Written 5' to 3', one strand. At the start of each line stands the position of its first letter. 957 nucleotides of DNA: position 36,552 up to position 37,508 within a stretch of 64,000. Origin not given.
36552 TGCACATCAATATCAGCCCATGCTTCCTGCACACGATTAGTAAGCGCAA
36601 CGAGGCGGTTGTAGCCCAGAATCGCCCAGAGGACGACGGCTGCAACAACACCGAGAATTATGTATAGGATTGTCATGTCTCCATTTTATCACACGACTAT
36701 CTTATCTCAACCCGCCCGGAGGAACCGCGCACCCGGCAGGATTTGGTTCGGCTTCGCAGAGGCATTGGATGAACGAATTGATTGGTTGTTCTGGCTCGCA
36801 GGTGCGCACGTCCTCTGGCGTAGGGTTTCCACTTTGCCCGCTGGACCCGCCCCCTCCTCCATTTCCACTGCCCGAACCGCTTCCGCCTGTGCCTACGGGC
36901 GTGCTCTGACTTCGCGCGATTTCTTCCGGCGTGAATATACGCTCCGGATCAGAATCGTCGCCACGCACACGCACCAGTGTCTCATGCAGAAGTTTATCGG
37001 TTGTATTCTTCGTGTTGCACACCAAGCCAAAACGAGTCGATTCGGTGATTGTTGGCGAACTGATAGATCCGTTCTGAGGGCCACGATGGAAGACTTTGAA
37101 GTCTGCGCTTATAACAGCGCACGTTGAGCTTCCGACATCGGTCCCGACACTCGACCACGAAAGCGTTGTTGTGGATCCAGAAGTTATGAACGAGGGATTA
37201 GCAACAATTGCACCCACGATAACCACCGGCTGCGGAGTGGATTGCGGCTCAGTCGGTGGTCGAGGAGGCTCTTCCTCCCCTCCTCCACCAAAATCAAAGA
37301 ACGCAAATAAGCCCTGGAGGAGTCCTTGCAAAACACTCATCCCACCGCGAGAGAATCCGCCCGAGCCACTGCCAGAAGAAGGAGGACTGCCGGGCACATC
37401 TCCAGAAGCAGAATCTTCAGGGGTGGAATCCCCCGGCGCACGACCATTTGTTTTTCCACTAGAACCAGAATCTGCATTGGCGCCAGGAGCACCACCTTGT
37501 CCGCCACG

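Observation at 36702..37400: Novel shared C-terminal module with a terminal 4-Cys motif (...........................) on two paralogous secreted proteins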

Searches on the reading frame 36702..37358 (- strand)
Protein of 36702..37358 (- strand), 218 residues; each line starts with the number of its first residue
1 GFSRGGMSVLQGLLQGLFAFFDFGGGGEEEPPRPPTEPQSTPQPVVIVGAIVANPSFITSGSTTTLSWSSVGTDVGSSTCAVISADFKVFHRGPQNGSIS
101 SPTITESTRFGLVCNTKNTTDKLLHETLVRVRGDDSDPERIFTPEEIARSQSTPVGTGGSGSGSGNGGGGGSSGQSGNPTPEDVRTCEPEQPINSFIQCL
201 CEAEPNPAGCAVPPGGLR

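Call 12: find_homologous_proteins(query=A1, max_evalue=0.001)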
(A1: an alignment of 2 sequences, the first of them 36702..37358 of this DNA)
Query A1 (2 sequences) (218 aa, profile of the alignment): 10 proteins with E <= 0.001 among 8000 candidates.
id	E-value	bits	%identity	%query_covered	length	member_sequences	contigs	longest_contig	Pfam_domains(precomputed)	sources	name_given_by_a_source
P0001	5.0e-86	306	74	97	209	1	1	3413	-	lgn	-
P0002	4.2e-77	277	69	79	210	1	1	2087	-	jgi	jgi:hypothetical protein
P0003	1.1e-76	275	61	97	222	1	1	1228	-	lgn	-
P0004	6.6e-76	273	62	97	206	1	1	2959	-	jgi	jgi:hypothetical protein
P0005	1.5e-74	268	64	97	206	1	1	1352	-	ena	-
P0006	2.3e-74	268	68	78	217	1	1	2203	-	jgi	jgi:hypothetical protein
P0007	3.0e-70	254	62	86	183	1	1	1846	-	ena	-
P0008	9.0e-59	217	42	97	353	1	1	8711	-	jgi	jgi:outer membrane biosynthesis protein TonB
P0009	3.2e-58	215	49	87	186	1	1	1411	-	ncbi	-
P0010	8.8e-39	151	57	55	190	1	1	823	-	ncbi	-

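Call 16: find_related_loci(query=A2, collection=genome_contigs, flank=10000)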
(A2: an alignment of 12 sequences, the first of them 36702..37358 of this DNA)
Query A2 (218 aa) in genome_contigs; peptide patterns used: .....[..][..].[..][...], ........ (x = any residue, [..] = any of these).
4 stretches matched a pattern; 4 encode a relative of the query (tblastn E <= 1e-3); 3 distinct loci.
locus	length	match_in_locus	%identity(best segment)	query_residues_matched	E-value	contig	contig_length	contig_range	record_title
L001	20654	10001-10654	70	1-218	2e-84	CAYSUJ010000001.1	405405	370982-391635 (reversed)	MAG TPA_asm: uncultured Candidatus Saccharibacteria bacterium isolate SRP173033_co1_92 genome assembly, contig: NODE_10_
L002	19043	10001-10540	54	47-217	3e-49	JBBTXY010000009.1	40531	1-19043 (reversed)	MAG: Patescibacteria group bacterium isolate H51-bin041_1 H51_bin041_1_000000000009, whole genome shotgun sequence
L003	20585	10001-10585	38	1-217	1e-37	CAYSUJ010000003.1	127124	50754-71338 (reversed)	MAG TPA_asm: uncultured Candidatus Saccharibacteria bacterium isolate SRP173033_co1_92 genome assembly, contig: NODE_169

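Call 21: search_protein_families(library=ncbifam, proteins=[window:36702-37358:-], max_evalue=1)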
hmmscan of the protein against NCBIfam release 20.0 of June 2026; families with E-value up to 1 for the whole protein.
window:36702-37358:- (218 aa): 1 family
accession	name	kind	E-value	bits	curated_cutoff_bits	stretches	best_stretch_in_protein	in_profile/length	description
NF005439.0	PRK07027.1-3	equivalog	0.18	11.9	261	1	136-189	61-114/150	cobalamin biosynthesis protein CbiG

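Call 23: find_encoding_contigs(protein=P0001, flank=5000, max_places=3)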
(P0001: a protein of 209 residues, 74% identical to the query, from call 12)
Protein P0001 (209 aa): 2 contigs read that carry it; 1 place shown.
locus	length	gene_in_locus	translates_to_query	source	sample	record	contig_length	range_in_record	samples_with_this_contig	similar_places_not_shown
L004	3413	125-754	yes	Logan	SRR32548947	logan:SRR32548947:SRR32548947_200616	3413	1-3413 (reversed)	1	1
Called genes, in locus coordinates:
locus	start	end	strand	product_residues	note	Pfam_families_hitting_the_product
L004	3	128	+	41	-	?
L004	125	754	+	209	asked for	-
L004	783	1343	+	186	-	PF04011:LemA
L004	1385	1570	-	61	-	-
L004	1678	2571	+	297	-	PF01435:Peptidase_M48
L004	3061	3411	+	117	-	?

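Call 25: search_protein_representatives(alignment_id=A2)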
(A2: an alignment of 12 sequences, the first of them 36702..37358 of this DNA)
Query: 12 sequences, 211 profile positions. Proteins with E-value up to 0.001 (for the whole library): 257; up to 1e-10: 68; up to 1e-30: 29. The best 150 are listed.
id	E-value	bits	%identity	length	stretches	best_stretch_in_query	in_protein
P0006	2.1e-102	357.8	-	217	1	2-211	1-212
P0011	1.6e-96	338.6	-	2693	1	1-210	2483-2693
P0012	4.1e-95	334.0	-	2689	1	1-210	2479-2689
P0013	6.2e-91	320.3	-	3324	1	1-210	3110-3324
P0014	2.2e-90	318.5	-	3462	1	1-210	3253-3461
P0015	9.2e-90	316.5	-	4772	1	1-210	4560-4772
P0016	2.2e-89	315.3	-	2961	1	1-209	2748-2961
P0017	5.6e-78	278.0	-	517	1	1-209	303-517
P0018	4.3e-77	275.1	-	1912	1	1-209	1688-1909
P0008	1.4e-76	273.4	-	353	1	1-204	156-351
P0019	1.6e-71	256.9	-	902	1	2-208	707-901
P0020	3.4e-71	255.8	-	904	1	1-204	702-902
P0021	1.4e-70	253.8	-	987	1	1-209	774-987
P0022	2.8e-68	246.3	-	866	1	1-209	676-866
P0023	2.1e-67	243.4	-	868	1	1-209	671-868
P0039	1.8e-19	86.8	-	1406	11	30-67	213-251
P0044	2.1e-18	83.3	-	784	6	31-71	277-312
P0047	2.1e-17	80.1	-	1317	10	38-112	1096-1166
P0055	7.1e-16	75.1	-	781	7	37-106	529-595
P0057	2.2e-15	73.5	-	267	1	36-193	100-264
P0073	5.4e-11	59.1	-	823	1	10-111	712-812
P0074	7.1e-11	58.7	-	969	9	36-103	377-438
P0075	1.0e-10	58.2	-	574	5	29-108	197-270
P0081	7.2e-10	55.5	-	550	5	26-100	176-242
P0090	9.2e-09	51.8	-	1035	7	31-107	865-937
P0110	3.3e-07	46.7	-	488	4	36-106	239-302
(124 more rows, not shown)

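Call 27: predict_structure(alignment_id=A2)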
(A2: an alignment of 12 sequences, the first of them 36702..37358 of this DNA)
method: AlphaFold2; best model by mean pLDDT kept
length: 218 residues; sequences in the alignment: 12
mean_pLDDT: 69.9   pTM: 0.49
mean pLDDT of the five models: 69.9, 68.5, 67.6, 66.0, 62.4
residues with pLDDT >= 90: 70; 70-90: 39; 50-70: 55; < 50: 54
segments of 3 or more residues with pLDDT < 50: 1-3, 23-43, 155-182
pLDDT, mean of each block of 10 residues (from residue 1): 51 57 45 44 64 97 95 69 92 92 96 78 91 95 90 50 34 38 60 75 62 56
secondary structure, 60 per line:
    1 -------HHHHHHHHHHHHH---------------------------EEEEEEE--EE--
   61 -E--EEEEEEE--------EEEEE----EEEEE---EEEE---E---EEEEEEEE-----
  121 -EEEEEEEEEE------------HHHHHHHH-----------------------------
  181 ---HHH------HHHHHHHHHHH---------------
elements in order: H8-20 E48-54 E65-71 E80-84 E89-93 E97-100 E108-115 E122-131 H144-151 H193-203

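Call 30: fold_search(model_id=the predicted structure, library=pdb)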
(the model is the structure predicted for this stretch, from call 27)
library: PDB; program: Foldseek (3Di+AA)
matches with E <= 10: 1919; with E <= 0.001: 0
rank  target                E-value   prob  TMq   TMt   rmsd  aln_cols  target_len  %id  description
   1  5xcu_A                3.5e-03  1.00  0.31  0.39  13.3       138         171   11  Crystal structure of 12CA5 Fv-clasp fragment with its antigen peptide (released 2017-10-04)
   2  9flw_A                3.7e-03  1.00  0.30  0.14   4.0        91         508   18  CryoEM structure of the fragment-6 (3571-4078) in the grappling hook protein A (GhpA) in the bacterium Aureispira sp.  (released 2024-10-16)
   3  9rcs_A                5.1e-03  1.00  0.29  0.22   8.3        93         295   14  Cardioderma bat coronavirus KY43 receptor binding domain in complex with human CEACAM6 (released 2026-04-08)
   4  5yot_A                6.5e-03  0.96  0.24  0.09   7.2       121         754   14  Isoprimeverose-producing enzyme from Aspergillus oryzae in complex with isoprimeverose (released 2018-11-07)
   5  7b2m_A                6.9e-03  1.00  0.31  0.12   4.7        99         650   18  Cryo-EM structure of complement C4b in complex with nanobody E3 (released 2022-03-02)
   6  1e4j                  7.8e-03  1.00  0.28  0.35   4.1        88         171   10  Crystal structure of the soluble human Fc-gamma Receptor III (released 2000-08-04)
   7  5z19_A                8.3e-03  1.00  0.27  0.11   3.5        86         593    8  The crystal structure of Ruminococcus gnavus beta-glucuronidase in complex with uronic isofagomine (released 2018-12-12)
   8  6lyn_C                1.1e-02  0.96  0.25  0.29   4.7        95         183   17  CD146 D4-D5/AA98 Fab (released 2021-02-24)
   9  5z19_B                1.2e-02  0.99  0.26  0.11   4.8        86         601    9  The crystal structure of Ruminococcus gnavus beta-glucuronidase in complex with uronic isofagomine (released 2018-12-12)
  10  9kvu                  1.3e-02  1.00  0.32  0.66   3.2        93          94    8  Structure of B1 domain in the bifunctional enzyme CelAly (released 2026-03-18)
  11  3pdd                  1.3e-02  0.97  0.28  0.31   7.9       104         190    7  Structures of Clostridium thermocellum CbhA fibronectin(III)-like modules (released 2011-11-23)
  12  9hls_H                1.4e-02  1.00  0.32  0.58   3.3       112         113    9  Structure of A16/G9 (vaccinia virus) in complex with VHH D07, VHH B01 and VHH C05 (released 2025-09-03)
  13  1rhf_A                1.5e-02  1.00  0.33  0.40   3.1        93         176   14  Crystal Structure of human Tyro3-D1D2 (released 2004-03-23)
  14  7km6_h                1.7e-02  0.99  0.31  0.38  12.6       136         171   10  APOBEC3B antibody 5G7 Fv-clasp (released 2021-05-12)
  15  1wgo_MODEL_1_A        1.7e-02  0.98  0.32  0.52  15.1       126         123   16  Solution structure of the PKD domain from human VPS10 domain-containing receptor SorCS2 (released 2004-11-28)
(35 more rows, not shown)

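Call 50: search_protein_families(library=pfam, proteins=[P0055, P0047, P0039, P0044, P0074, P0075, P0081, P0090, P0110, P0073], max_evalue=0.001)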
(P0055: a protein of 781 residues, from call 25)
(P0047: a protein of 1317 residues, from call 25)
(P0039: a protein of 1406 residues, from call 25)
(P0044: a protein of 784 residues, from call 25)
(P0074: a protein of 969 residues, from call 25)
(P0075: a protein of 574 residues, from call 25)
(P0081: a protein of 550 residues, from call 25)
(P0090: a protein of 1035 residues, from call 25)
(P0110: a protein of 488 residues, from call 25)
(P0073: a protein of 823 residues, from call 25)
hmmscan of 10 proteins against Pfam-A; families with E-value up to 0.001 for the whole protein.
P0055 (781 aa): 0 families

P0047 (1317 aa): 2 families
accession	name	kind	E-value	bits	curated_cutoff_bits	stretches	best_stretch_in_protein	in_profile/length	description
PF19407.5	DUF5979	-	5.9e-06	27.3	25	0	1137-1181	6-48/104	Domain of unknown function (DUF5979)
PF19475.4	DUF6012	-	0.00033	20.7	25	0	419-447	41-69/200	Family of unknown function (DUF6012)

P0039 (1406 aa): 3 families
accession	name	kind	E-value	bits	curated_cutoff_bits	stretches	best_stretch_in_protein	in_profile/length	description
PF24528.1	Ig_ADGRF3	-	8e-09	36.1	27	0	314-373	30-90/91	Adhesion G-protein coupled receptor F3-like, Ig-like domain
PF01839.29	FG-GAP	-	3.6e-05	24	22.1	1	3-35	6-37/37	FG-GAP repeat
PF14054.11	DUF4249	-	0.00039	20.5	28.5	0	267-312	78-123/269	Domain of unknown function (DUF4249)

P0044 (784 aa): 1 family
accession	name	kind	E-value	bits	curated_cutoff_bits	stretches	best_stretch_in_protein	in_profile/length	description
PF04886.17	PT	-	0.00026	20.9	26.2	0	114-129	8-23/36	PT disordered repeat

P0074 (969 aa): 1 family
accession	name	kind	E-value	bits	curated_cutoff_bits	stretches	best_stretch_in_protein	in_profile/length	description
PF07679.22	I-set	-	3e-07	30.8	23.7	0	764-786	68-90/90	Immunoglobulin I-set domain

P0075 (574 aa): 0 families

P0081 (550 aa): 0 families

P0090 (1035 aa): 0 families

P0110 (488 aa): 2 families
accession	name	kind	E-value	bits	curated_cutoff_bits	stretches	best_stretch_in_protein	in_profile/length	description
PF00041.27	fn3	-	1.3e-06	29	25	1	68-138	2-73/84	Fibronectin type III domain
PF18370.7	RGI_lyase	-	0.00051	20.8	27.8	0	75-130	12-69/86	Rhamnogalacturonan I lyases beta-sheet domain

P0073 (823 aa): 0 families

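Call 54: find_encoding_contigs(protein=P0057, flank=5000, max_places=4)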
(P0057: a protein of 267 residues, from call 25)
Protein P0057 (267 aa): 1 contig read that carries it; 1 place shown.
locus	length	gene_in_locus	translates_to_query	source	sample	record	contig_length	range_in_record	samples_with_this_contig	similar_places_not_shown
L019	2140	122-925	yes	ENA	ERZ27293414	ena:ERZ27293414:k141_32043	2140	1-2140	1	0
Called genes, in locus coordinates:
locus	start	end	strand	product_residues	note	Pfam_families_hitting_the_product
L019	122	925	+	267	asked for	-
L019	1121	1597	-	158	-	-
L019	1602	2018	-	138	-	PF07963:N_methyl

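Call 55: find_encoding_contigs(protein=P0008, flank=10000, max_places=3)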
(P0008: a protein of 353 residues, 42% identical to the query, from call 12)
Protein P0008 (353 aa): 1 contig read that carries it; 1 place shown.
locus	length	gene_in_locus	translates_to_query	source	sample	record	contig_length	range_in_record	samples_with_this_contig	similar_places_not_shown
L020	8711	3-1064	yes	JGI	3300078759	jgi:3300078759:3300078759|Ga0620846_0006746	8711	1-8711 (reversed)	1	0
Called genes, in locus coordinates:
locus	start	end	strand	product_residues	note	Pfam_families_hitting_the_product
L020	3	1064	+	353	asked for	?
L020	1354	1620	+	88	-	-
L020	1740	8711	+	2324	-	?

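Call 66: search_protein_families(library=pfam, alignment_id=A2, max_evalue=1)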
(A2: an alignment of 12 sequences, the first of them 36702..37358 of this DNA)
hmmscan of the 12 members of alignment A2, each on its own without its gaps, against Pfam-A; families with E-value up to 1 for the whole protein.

A. member 1, window:36702-37358:- (218 aa): 1 family
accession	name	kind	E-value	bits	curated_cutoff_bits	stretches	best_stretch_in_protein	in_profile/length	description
PF04360.17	Serglycin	-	0.12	12.8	30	1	153-178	85-110/149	Serglycin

B. families by the number of members that match (of 12 scanned): 5 families
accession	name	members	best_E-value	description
PF15673.10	Ciart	1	0.032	Circadian-associated transcriptional repressor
PF23345.1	NUP160_helical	1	0.069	Nucleoporin NUP160, helical domain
PF14263.11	DUF4354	1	0.11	Domain of unknown function (DUF4354)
PF04360.17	Serglycin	1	0.12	Serglycin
PF20325.3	DUF6620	1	0.55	Family of unknown function (DUF6620)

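Call 82: find_related_loci(query=A2, collection=viral_contigs, flank=5000)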
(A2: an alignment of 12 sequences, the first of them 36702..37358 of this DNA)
Query A2 (218 aa) in viral_contigs; peptide patterns used: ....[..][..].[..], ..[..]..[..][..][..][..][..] (x = any residue, [..] = any of these).
28 stretches matched a pattern, but none encodes a relative of the query by tblastn (E <= 1e-3).

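Call 83: search_protein_families(library=pfam, proteins=[L001:10627-11343:+, L001:13166-14134:+, L001:14188-16146:+, L001:16195-17370:-, L001:17367-18275:-, L001:18317-19507:+, L019:1121-1597:-, L019:1602-2018:-, L020:1354-1620:+], max_evalue=0.001)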
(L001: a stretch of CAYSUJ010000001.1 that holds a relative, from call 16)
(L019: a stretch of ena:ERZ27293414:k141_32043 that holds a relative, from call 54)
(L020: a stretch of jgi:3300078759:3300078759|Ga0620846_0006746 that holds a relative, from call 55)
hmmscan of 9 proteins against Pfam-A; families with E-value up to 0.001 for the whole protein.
L001:10627-11343:+ (238 aa): 2 families
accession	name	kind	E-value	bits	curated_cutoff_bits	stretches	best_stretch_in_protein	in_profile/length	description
PF14693.11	Ribosomal_TL5_C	-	9.3e-21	74.4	27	1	123-205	1-82/84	Ribosomal protein TL5, C-terminal domain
PF01386.24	Ribosomal_L25p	-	1.7e-19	70.5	23.6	1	31-115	1-82/82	Ribosomal L25p family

L001:13166-14134:+ (322 aa): 1 family
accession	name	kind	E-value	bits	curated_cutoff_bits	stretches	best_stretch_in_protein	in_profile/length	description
PF01734.28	Patatin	-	3e-13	50.8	27.7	1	51-205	2-180/191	Patatin-like phospholipase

L001:14188-16146:+ (652 aa): 6 families
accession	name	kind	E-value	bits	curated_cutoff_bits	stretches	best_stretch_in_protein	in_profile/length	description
PF01434.24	Peptidase_M41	-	2.3e-66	223.7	29.9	1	445-632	2-191/191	Peptidase family M41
PF00004.35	AAA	-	2.7e-43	148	21.2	1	231-363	1-130/131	ATPase family associated with various cellular activities (AAA)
PF17862.7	AAA_lid_3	-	5.2e-14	51.9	27.2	1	386-428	1-43/45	AAA+ lid domain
PF23902.1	AAA_lid_PRS2_C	-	2e-06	28.3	34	1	369-436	3-71/73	PRS2 AAA+ lid C-terminal domain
PF06480.20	FtsH_ext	-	2.2e-06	28.3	25.5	1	38-119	5-96/103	FtsH Extracellular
PF06068.19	TIP49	-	1.3e-05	25.1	23.8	1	197-265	26-89/347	TIP49 P-loop domain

L001:16195-17370:- (391 aa): 0 families

L001:17367-18275:- (302 aa): 1 family
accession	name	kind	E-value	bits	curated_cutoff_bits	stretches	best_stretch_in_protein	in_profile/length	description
PF01180.27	DHO_dh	-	2.3e-38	132.5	27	1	11-294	15-288/291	Dihydroorotate dehydrogenase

L001:18317-19507:+ (396 aa): 2 families
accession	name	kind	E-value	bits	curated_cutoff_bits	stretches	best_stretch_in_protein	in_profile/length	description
PF00390.24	malic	-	1.1e-28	100.7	23.1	1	34-164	3-181/182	Malic enzyme, N-terminal domain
PF03949.21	Malic_M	-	8.1e-22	78.2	23.5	1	179-385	3-242/258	Malic enzyme, NAD binding domain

L019:1121-1597:- (158 aa): 1 family
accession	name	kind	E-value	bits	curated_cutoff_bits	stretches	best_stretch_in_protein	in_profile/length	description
PF18923.6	DUF5673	-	6.4e-05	23.3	26.7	1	76-136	4-62/66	Domain of unknown function (DUF5673)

L019:1602-2018:- (138 aa): 1 family
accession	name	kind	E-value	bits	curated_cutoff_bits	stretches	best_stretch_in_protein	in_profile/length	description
PF07963.17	N_methyl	-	1.1e-08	34.7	21.2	1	3-28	2-27/27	Prokaryotic N-terminal methylation motif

L020:1354-1620:+ (88 aa): 0 families
